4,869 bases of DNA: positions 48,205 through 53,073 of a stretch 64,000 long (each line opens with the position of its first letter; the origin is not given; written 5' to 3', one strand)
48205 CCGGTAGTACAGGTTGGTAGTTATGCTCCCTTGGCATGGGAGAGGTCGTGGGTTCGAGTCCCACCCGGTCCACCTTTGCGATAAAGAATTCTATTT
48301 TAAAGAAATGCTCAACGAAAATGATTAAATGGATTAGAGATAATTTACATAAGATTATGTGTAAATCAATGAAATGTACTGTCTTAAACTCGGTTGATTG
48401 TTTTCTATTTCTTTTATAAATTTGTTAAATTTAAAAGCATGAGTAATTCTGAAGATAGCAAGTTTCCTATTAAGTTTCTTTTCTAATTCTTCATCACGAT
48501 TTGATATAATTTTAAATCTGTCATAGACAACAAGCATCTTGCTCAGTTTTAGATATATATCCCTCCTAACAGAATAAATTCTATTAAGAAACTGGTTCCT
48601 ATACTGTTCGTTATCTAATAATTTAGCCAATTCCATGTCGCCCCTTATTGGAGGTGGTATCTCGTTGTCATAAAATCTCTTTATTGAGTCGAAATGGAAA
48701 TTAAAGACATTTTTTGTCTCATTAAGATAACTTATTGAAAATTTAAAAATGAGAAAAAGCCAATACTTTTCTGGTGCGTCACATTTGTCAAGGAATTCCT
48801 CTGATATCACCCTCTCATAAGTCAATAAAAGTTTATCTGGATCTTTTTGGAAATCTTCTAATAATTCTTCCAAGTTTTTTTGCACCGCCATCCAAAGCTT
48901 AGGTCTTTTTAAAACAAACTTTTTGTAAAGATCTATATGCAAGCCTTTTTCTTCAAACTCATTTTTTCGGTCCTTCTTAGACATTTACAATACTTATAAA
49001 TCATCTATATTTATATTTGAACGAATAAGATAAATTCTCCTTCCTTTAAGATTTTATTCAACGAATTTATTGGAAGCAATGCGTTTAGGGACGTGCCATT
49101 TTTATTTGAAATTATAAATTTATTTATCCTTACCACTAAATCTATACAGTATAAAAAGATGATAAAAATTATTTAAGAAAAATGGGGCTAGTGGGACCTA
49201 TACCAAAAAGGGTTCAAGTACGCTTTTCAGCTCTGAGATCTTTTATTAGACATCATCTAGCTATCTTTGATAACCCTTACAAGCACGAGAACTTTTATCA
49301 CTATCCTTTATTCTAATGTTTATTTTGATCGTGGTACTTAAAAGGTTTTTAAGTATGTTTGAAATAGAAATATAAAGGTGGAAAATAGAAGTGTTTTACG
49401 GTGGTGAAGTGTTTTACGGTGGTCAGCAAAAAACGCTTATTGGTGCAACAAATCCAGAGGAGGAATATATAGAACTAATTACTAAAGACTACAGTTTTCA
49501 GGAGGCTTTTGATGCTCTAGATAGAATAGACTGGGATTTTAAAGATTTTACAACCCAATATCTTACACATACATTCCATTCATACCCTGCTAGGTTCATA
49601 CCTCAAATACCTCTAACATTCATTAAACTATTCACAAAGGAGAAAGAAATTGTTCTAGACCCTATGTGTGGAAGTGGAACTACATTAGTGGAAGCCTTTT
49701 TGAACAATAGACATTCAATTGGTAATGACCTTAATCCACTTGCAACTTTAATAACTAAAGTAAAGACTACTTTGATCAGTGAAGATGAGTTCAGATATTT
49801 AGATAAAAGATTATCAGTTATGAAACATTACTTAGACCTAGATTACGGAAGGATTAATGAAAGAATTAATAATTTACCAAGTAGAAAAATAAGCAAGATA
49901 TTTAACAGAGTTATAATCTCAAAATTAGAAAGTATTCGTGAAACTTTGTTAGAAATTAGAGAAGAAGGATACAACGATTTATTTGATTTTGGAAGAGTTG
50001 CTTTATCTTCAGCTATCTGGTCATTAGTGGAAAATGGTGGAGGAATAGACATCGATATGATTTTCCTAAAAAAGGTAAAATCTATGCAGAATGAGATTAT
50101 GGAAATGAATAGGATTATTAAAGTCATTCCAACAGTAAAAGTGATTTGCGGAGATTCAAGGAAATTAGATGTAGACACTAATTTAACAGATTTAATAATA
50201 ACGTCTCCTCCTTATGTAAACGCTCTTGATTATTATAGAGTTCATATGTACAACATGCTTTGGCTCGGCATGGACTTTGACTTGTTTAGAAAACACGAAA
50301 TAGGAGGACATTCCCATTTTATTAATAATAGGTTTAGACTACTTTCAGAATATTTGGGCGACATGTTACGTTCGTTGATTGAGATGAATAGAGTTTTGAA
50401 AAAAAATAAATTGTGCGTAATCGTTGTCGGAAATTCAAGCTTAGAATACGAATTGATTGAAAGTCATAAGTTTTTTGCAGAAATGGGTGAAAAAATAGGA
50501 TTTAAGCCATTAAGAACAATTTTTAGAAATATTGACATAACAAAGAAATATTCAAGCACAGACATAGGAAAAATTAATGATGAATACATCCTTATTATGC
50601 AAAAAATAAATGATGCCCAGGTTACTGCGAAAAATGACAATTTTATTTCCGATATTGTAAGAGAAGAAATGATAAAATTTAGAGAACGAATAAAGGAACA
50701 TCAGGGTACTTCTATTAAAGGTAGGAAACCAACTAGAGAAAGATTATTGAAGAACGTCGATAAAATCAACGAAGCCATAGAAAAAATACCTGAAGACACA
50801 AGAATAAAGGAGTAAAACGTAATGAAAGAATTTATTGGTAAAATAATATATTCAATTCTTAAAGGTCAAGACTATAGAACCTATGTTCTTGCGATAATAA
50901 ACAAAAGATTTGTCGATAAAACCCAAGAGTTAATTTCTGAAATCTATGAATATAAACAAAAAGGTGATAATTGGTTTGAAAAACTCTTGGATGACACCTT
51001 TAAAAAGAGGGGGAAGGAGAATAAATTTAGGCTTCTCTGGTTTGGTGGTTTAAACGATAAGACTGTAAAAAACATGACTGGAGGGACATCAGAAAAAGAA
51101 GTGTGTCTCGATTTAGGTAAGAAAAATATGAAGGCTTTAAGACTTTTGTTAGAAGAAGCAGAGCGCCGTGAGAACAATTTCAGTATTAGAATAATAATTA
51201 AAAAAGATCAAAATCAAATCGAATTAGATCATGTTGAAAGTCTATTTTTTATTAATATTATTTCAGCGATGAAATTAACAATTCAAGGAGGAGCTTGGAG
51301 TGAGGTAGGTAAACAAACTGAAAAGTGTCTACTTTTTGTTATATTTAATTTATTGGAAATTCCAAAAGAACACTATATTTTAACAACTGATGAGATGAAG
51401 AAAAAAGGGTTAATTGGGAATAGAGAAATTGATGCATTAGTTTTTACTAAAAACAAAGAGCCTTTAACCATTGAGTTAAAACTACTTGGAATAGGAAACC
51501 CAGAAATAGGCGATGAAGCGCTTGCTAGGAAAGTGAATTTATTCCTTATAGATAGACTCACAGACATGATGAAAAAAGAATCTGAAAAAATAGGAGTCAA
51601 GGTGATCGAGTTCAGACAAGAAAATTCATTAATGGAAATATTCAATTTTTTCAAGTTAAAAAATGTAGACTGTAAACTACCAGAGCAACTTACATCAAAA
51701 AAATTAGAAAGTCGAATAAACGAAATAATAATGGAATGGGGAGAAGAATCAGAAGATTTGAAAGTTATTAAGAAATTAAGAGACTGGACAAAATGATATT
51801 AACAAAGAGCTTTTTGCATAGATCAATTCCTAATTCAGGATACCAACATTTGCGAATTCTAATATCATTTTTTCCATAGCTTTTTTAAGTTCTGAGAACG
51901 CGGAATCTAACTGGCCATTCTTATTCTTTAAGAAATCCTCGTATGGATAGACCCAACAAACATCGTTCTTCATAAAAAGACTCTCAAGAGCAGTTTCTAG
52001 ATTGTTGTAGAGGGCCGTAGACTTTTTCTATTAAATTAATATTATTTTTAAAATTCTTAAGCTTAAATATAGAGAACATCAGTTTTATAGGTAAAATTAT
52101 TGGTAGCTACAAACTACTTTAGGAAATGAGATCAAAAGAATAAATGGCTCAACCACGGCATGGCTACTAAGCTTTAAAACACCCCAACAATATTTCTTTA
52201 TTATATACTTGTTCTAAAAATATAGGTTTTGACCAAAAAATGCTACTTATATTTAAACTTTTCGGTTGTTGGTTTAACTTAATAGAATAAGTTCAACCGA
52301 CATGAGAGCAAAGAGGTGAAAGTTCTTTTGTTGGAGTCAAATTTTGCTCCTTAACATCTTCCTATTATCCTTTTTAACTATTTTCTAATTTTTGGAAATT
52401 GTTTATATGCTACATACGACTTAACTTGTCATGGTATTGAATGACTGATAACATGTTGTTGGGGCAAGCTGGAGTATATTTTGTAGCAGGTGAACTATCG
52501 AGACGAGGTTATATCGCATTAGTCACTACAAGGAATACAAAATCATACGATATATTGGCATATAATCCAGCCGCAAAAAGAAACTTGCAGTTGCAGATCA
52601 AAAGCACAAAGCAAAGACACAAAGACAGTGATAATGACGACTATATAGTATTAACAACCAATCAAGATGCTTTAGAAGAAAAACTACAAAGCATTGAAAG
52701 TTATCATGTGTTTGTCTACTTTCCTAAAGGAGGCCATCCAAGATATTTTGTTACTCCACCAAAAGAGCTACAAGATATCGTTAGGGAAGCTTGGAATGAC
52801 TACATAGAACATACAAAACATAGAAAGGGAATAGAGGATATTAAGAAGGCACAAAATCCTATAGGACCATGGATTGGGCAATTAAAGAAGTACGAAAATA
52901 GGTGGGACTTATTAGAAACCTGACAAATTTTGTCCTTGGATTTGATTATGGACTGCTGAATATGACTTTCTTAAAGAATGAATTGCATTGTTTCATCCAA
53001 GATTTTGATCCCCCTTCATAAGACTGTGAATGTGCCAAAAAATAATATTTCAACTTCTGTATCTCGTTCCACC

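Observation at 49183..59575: ~10.4 kb integrated element at tRNA-Trp bounded by a 15-bp direct repeat and carrying an integrase, an R-M module and several uncharacterised nuclease/wHTH/RHH genes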

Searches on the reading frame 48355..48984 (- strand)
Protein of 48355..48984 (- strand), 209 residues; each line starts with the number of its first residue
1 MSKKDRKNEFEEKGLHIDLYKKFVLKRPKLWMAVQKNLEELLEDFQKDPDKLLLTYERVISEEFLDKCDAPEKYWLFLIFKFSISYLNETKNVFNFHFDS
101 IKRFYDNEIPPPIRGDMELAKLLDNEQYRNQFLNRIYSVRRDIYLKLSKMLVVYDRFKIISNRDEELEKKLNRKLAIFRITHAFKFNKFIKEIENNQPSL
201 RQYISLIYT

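Call 47: search_protein_families(library=phrogs, max_evalue=0.01, proteins=[window:48355-48984:-])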
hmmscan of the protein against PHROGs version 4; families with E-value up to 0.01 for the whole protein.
window:48355-48984:- (209 aa): 0 families

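Call 48: search_protein_families(library=ncbifam, max_evalue=0.01, proteins=[window:48355-48984:-])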
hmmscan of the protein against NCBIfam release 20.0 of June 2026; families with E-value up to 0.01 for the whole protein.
window:48355-48984:- (209 aa): 0 families

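Call 109: search_protein_families(library=pfam, max_evalue=5, proteins=[window:48355-48984:-])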
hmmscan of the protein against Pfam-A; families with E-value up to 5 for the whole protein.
window:48355-48984:- (209 aa): 0 families
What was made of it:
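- Tried and rejected: The 209-aa ORF between it and attL has no hits at all (calls 47, 48 and 109).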

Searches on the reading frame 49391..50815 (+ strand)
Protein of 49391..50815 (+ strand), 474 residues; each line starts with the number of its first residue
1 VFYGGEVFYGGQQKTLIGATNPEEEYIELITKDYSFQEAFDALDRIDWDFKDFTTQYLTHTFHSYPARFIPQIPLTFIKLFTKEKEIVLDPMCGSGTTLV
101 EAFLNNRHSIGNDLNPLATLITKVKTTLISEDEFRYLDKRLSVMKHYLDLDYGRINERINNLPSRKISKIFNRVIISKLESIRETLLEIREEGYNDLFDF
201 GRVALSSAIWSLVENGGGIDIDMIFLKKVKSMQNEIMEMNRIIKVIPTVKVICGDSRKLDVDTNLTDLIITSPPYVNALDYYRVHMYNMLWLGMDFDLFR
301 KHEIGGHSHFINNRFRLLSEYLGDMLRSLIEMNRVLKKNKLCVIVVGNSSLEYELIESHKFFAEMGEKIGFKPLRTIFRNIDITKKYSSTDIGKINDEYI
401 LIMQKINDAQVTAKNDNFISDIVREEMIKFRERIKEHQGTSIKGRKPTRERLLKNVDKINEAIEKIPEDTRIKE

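Call 10: search_protein_families(library=pfam, max_evalue=0.1, proteins=[window:49391-50815:+])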
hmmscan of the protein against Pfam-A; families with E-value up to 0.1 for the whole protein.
window:49391-50815:+ (474 aa): 4 families
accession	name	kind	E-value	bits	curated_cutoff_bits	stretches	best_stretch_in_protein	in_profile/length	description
PF01555.25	N6_N4_Mtase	-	1.2e-20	74.9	26.7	2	48-116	144-213/221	DNA methylase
PF01170.24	UPF0020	-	2.3e-08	34.4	22.3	1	83-110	27-54/197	RMKL-like, methyltransferase domain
PF02086.21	MethyltransfD12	-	0.015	15.5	22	0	80-289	15-199/253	D12 class N6 adenine-specific DNA methyltransferase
PF07966.17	A1_Propeptide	-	0.026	14.9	20.5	0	224-236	2-14/27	A1 Propeptide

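Call 11: search_protein_families(library=padloc, max_evalue=0.1, proteins=[window:49391-50815:+])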
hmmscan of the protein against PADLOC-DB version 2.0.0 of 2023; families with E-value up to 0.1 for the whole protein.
window:49391-50815:+ (474 aa): 52 families (the best 25 are shown)
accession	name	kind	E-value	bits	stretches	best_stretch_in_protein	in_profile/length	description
PDLC03322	MTase_II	-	2.4e-43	146.6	2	42-277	19-273/446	Type II methyltransferase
PDLC03380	MTase_II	-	1.5e-41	140.9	2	45-152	17-124/393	Type II methyltransferase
PDLC03364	MTase_II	-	2.6e-39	133.3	2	41-134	14-108/380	Type II methyltransferase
PDLC03239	MTase_II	-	1.8e-33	113.9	1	55-374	61-397/442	Type II methyltransferase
PDLC03362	MTase_II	-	1.8e-31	107.5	2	55-297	39-293/438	Type II methyltransferase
PDLC03353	MTase_II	-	5.9e-29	99.4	2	48-116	176-240/260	Type II methyltransferase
PDLC03350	MTase_II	-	1.9e-22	78.1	2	63-123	232-292/312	Type II methyltransferase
PDLC03224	MTase_II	-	2.8e-20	70.7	3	77-195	85-198/481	Type II methyltransferase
PDLC03325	MTase_II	-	1.9e-19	67.7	2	55-127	60-134/426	Type II methyltransferase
PDLC03377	MTase_II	-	6.4e-19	65.9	2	54-132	90-169/504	Type II methyltransferase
PDLC03369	MTase_II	-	2.9e-18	63.9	2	45-130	100-186/532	Type II methyltransferase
PDLC03249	MTase_II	-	1.2e-16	58.6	2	51-127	96-181/541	Type II methyltransferase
PDLC03376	MTase_II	-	3.7e-15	54.4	1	45-119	19-91/249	Type II methyltransferase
PDLC03351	MTase_II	-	5.2e-14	50.2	1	63-117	125-179/348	Type II methyltransferase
PDLC03283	MTase_II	-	2.8e-13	47.8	2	48-147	192-292/352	Type II methyltransferase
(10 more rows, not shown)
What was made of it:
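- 49391..50815 (+): Type II amino-DNA methyltransferase (N6_N4_Mtase); the start lies within an exact 18-bp tandem duplication. Pfam PF01555, E = 1.2e-20; PADLOC MTase_II, E = 2e-43 (calls 10 and 11).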

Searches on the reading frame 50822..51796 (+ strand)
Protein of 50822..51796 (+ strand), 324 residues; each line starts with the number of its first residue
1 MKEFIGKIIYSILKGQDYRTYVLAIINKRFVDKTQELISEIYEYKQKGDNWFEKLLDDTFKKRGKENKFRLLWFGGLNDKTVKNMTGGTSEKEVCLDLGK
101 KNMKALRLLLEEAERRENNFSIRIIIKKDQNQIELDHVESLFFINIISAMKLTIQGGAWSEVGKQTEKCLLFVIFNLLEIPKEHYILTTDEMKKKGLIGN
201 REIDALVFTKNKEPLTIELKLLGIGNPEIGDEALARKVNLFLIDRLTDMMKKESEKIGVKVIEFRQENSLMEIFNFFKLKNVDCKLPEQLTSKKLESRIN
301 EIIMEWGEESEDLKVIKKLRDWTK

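Call 10: search_protein_families(library=pfam, max_evalue=0.1, proteins=[window:50822-51796:+])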
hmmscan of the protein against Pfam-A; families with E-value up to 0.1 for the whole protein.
window:50822-51796:+ (324 aa): 1 family
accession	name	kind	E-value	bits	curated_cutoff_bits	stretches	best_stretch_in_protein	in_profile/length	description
PF09516.16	RE_CfrBI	-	1.1e-104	349.8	25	1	2-251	1-257/257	CfrBI restriction endonuclease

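Call 11: search_protein_families(library=padloc, max_evalue=0.1, proteins=[window:50822-51796:+])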
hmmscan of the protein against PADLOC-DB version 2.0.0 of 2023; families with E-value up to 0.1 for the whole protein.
window:50822-51796:+ (324 aa): 1 family
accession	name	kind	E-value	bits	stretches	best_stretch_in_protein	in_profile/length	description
PDLC03496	REase_II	-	5.8e-41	139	1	5-301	8-307/311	Type II restriction enzyme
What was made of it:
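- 50822..51796 (+): CfrBI-family type II restriction endonuclease. Pfam PF09516 RE_CfrBI, E = 1.1e-104, 349.8 bits, full profile length; PADLOC REase_II, E = 6e-41 (calls 10 and 11).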

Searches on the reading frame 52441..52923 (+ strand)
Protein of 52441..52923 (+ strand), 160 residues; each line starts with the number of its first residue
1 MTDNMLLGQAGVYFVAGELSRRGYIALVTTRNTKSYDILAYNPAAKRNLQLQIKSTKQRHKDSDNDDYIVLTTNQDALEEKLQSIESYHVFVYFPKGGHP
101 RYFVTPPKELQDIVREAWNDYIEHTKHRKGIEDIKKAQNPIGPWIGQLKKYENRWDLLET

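Call 10: search_protein_families(library=pfam, max_evalue=0.1, proteins=[window:52441-52923:+])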
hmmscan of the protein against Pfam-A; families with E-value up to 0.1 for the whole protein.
window:52441-52923:+ (160 aa): 4 families
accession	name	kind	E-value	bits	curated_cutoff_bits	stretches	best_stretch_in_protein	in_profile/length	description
PF18469.7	PH_18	-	0.029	14.9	26.6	1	45-84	69-108/140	Pleckstrin homology domain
PF14280.11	DUF4365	-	0.055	14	24.3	1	45-82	44-81/139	Domain of unknown function (DUF4365)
PF21619.2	DUF6855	-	0.083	13.2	27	0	135-155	84-104/132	Family of unknown function (DUF6855)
PF16794.11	fn3_4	-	0.097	13.1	27.1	0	64-96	14-46/103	Fibronectin-III type domain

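Call 11: search_protein_families(library=padloc, max_evalue=0.1, proteins=[window:52441-52923:+])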
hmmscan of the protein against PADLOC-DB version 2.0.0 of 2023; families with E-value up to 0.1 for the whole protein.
window:52441-52923:+ (160 aa): 2 families
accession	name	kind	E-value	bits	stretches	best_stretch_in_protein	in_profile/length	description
PDLC00552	JetC2|JetC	-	0.003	13.2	1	44-136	362-449/1365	DUF3584 domain; MukB-like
PDLC04278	PDC-M02A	-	0.014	13.4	1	44-96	51-103/167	-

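Call 47: search_protein_families(library=phrogs, max_evalue=0.01, proteins=[window:52441-52923:+])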
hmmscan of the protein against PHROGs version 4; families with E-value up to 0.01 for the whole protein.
window:52441-52923:+ (160 aa): 3 families
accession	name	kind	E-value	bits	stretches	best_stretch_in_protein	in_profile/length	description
phrog_5018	-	unknown function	0.00023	22.4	1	6-119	6-112/134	-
phrog_29029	-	unknown function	0.0016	19.5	1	8-113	13-112/147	-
phrog_26985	-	unknown function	0.0081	16.8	0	9-59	17-66/174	-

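Call 48: search_protein_families(library=ncbifam, max_evalue=0.01, proteins=[window:52441-52923:+])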
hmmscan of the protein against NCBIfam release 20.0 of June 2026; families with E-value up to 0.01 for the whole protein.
window:52441-52923:+ (160 aa): 0 families

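Call 64: search_protein_representatives(protein=window:52441-52923:+)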
Query: 160 residues. Proteins with E-value up to 0.001 (for the whole library): 801; up to 1e-10: 53; up to 1e-30: 3. The best 150 are listed.
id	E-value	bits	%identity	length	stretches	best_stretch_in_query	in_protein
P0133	7.9e-43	162.2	49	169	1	3-159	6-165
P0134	1.4e-32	128.9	42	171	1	3-159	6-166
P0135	2.8e-31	124.7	45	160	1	10-157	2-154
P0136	5.5e-28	113.9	38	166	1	3-158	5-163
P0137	3.3e-26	108.2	43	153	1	5-158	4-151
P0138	3.6e-21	91.8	38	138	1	23-157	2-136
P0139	4.4e-18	81.8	35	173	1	3-158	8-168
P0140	6.5e-18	81.2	38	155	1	3-158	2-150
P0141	2.2e-17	79.5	39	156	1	5-159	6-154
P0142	7.4e-17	77.8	34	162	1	7-158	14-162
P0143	2.3e-16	76.2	35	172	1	2-134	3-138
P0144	3.7e-16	75.5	34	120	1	39-160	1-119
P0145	1.2e-15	73.8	36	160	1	3-158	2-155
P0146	1.5e-14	70.3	31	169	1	6-158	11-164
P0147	3.2e-14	69.2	26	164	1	11-159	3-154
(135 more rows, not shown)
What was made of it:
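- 52441..52923 (+): 160-aa stand-alone PD-(D/E)xK-like protein (D37 ... Q52-x-K54, an Mrr-like motif). 801 cluster representatives at E < 1e-3 (call 64).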

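Call 66: search_solved_structures(query=A4, max_evalue=1)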
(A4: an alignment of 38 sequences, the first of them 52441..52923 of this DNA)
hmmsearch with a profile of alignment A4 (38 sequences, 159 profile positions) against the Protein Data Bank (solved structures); distinct sequences matched with E-value up to 1: 1.
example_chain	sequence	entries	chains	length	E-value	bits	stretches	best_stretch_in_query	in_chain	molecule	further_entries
7mcd_A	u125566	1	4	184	0.99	12.6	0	37-81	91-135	AI-designed TIM-barrel F15C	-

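Call 67: search_protein_families(library=pfam, alignment_id=A4, max_evalue=0.01)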
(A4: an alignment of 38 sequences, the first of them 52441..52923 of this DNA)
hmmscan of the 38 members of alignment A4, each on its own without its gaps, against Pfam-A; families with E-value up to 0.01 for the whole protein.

A. member 1, window:52441-52923:+ (160 aa): 0 families

B. families by the number of members that match (of 38 scanned): 7 families
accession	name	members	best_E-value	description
PF11645.14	PDDEXK_5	4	0.0035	PD-(D/E)XK endonuclease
PF14280.11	DUF4365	3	0.0015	Domain of unknown function (DUF4365)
PF04471.18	Mrr_cat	2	0.002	Restriction endonuclease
PF24070.1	T4_MRH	1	1.2e-05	T4 MRH-like protein family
PF18741.7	MTES_1575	1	0.0018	REase_MTES_1575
PF02965.22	Met_synt_B12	1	0.0055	Vitamin B12 dependent methionine synthase, activation domain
PF13020.12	NOV_C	1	0.0068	Protein NO VEIN, C-terminal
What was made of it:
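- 52441..52923 (+): Members weakly hit PDDEXK_5, DUF4365 and Mrr_cat (call 67).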

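Call 104: search_protein_families(library=padloc, alignment_id=A4, max_evalue=0.01)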
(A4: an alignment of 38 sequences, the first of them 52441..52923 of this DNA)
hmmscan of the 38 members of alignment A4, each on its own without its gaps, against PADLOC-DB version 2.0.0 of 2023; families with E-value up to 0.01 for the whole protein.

A. member 1, window:52441-52923:+ (160 aa): 1 family
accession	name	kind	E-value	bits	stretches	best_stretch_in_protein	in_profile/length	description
PDLC00552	JetC2|JetC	-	0.003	13.2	1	44-136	362-449/1365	DUF3584 domain; MukB-like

B. families by the number of members that match (of 38 scanned): 5 families
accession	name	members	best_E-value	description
PDLC02398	Aga_REase-PNTD1-PNTD2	1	2e-05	Class I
PDLC04816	PDC-S02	1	0.00031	-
PDLC01305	Cas5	1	0.0026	CAS-I-B; effector_G5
PDLC00552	JetC2|JetC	1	0.003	DUF3584 domain; MukB-like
PDLC04037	PD-T4-4_B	1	0.0065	-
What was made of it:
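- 52441..52923 (+): No PADLOC family (call 104).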
